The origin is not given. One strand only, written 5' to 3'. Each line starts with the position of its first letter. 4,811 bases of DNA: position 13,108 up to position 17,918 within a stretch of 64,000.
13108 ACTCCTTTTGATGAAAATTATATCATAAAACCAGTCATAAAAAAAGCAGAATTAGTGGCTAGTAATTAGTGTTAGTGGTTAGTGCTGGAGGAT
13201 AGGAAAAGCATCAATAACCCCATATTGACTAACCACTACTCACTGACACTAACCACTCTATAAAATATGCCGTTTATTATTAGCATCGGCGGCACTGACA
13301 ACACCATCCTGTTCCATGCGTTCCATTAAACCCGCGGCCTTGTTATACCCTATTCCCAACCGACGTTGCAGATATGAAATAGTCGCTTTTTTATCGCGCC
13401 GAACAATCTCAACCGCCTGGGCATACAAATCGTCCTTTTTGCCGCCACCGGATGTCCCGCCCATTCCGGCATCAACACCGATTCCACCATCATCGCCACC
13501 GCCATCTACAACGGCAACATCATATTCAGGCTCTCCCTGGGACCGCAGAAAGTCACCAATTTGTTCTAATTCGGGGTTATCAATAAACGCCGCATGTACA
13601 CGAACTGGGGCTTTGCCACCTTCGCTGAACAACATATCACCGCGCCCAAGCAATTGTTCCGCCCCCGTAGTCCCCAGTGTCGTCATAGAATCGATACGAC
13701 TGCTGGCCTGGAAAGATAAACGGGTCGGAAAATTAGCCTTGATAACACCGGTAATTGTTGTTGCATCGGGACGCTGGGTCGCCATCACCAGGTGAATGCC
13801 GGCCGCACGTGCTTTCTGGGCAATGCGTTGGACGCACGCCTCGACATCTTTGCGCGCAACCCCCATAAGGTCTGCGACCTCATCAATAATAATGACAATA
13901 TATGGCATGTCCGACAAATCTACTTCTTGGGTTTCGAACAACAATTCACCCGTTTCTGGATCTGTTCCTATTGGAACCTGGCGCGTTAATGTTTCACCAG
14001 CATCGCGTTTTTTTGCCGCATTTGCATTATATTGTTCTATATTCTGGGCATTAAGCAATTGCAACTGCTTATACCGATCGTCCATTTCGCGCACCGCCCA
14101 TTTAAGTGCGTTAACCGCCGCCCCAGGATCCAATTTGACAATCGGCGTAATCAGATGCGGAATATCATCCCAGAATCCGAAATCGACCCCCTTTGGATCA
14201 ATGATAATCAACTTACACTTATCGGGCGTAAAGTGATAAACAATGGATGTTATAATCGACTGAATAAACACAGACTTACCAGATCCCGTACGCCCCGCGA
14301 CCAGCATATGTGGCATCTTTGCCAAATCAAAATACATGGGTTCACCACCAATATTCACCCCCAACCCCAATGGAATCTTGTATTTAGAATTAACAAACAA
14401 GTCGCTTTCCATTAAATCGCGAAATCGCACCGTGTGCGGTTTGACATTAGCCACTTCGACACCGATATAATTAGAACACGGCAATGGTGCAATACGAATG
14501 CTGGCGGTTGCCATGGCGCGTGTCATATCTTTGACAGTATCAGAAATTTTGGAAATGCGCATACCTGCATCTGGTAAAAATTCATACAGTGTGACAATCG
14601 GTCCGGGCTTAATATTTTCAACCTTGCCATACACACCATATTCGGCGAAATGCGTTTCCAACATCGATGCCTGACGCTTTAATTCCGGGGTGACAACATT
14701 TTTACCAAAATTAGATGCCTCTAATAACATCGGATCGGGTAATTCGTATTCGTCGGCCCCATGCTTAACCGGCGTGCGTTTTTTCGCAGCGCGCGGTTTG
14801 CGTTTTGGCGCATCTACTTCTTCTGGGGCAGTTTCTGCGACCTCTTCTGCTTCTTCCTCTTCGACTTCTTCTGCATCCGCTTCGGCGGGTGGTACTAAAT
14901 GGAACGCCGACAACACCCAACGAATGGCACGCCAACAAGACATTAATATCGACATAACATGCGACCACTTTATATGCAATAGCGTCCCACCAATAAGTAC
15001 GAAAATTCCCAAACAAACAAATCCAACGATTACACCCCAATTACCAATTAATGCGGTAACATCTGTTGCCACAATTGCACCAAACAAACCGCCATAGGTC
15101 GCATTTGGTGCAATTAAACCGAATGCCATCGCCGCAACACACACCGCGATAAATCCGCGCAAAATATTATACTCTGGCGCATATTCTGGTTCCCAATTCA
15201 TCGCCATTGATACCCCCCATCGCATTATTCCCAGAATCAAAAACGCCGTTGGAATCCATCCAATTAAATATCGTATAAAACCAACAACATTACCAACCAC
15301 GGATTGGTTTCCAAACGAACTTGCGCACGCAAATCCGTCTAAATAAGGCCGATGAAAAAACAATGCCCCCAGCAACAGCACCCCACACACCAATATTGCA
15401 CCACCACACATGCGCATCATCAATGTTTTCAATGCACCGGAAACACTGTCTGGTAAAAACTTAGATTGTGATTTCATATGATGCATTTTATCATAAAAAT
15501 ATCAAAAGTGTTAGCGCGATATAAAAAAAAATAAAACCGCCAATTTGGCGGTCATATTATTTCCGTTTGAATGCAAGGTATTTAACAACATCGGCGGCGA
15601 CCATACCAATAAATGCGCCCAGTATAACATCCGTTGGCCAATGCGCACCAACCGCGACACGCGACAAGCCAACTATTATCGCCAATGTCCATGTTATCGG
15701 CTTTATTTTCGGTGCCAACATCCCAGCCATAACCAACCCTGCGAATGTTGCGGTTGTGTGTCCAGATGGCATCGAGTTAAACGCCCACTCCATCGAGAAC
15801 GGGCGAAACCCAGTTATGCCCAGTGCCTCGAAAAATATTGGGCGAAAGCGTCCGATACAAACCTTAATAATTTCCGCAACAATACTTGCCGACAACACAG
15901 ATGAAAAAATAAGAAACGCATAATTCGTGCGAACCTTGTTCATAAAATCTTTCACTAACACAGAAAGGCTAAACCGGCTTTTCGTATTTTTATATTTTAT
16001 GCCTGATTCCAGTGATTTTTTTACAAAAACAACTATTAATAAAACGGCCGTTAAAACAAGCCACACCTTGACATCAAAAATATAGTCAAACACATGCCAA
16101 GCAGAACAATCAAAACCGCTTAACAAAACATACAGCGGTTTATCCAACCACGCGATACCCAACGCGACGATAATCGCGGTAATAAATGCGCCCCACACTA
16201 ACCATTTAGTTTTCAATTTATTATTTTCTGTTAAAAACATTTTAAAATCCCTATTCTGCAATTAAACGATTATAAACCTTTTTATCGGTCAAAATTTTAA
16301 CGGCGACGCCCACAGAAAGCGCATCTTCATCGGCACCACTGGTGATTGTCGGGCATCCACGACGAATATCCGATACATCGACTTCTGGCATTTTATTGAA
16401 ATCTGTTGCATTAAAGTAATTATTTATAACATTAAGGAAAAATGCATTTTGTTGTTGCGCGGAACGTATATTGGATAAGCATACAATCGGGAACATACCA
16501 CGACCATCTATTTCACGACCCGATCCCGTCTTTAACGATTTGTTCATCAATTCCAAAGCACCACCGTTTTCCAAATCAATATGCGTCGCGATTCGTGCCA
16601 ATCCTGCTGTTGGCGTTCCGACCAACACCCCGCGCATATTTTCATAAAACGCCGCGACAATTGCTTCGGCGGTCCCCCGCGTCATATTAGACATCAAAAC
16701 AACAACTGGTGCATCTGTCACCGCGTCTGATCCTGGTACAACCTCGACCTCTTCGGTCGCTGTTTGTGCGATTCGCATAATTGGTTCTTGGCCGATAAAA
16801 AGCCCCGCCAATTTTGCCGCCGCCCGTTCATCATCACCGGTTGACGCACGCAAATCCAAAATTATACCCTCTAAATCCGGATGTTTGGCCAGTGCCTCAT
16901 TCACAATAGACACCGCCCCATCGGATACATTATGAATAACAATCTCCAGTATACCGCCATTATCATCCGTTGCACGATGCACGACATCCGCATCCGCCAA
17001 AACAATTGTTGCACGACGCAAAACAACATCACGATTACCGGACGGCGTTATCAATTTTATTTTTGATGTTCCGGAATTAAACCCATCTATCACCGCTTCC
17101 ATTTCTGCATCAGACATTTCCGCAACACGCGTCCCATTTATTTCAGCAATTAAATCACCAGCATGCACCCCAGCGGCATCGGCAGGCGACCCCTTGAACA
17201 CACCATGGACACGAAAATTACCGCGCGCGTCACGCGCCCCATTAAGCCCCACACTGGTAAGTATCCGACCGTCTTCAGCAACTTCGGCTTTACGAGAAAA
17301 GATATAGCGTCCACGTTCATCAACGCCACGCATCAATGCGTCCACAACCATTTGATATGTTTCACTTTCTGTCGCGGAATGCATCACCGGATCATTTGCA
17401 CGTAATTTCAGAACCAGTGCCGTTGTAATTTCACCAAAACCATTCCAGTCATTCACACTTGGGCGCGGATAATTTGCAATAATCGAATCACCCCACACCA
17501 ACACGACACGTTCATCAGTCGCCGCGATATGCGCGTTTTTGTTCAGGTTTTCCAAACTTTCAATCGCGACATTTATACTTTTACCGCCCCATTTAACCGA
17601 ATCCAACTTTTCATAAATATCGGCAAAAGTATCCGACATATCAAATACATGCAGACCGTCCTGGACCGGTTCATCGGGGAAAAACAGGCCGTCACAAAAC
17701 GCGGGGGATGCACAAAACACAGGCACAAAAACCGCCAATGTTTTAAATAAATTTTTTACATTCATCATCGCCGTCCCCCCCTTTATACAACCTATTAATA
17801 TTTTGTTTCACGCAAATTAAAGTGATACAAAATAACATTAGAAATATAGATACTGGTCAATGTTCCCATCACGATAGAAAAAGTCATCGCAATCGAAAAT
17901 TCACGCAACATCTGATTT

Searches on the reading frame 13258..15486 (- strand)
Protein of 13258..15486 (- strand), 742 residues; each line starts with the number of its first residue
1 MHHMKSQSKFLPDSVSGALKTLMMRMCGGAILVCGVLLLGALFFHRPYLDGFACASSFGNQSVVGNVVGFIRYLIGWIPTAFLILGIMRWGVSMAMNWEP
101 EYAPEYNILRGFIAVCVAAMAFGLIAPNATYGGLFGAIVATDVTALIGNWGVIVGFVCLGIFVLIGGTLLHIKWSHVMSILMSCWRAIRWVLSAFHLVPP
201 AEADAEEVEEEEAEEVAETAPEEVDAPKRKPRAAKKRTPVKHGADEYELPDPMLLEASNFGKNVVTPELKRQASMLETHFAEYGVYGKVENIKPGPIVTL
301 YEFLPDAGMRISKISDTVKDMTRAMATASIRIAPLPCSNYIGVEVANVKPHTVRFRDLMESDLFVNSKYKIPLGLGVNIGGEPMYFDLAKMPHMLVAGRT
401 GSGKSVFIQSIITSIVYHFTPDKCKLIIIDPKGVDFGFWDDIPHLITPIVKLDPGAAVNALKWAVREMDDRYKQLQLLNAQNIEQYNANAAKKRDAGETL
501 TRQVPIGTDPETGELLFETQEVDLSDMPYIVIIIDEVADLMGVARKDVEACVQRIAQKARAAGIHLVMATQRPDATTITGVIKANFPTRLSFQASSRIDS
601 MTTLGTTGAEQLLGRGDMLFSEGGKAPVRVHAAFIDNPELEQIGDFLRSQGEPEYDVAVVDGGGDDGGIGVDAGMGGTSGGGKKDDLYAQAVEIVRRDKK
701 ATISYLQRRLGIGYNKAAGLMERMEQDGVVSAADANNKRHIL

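Call 76: search_protein_families(library=pfam, proteins=[window:13258-15486:-], max_evalue=0.00001)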
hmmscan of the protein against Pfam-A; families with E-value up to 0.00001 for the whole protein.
window:13258-15486:- (742 aa): 4 families
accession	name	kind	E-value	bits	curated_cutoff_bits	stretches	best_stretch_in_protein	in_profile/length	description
PF01580.24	FtsK_SpoIIIE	-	1e-58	198.8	24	1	356-573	3-219/221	FtsK/SpoIIIE family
PF09397.16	FtsK_gamma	-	1e-22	80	30.6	1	683-742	2-61/63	Ftsk gamma domain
PF17854.6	FtsK_alpha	-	1e-20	74.2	22.9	1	249-347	1-101/101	FtsK alpha domain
PF01935.23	DUF87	-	1.6e-07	32.1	23.2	1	383-439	13-67/220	Helicase HerA, central domain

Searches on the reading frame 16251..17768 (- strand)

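Call 76: search_protein_families(library=pfam, proteins=[window:16251-17768:-], max_evalue=0.00001)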
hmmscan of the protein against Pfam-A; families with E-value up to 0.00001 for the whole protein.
window:16251-17768:- (505 aa): 3 families
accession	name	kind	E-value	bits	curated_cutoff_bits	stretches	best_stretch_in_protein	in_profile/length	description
PF03572.23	Peptidase_S41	-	2.6e-17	63.3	24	1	289-425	18-159/165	Peptidase family S41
PF00595.29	PDZ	-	3.5e-09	37.3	23.2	1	173-239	12-78/81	PDZ domain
PF17820.7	PDZ_6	-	6.8e-07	29.4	27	1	190-221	5-36/54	PDZ domain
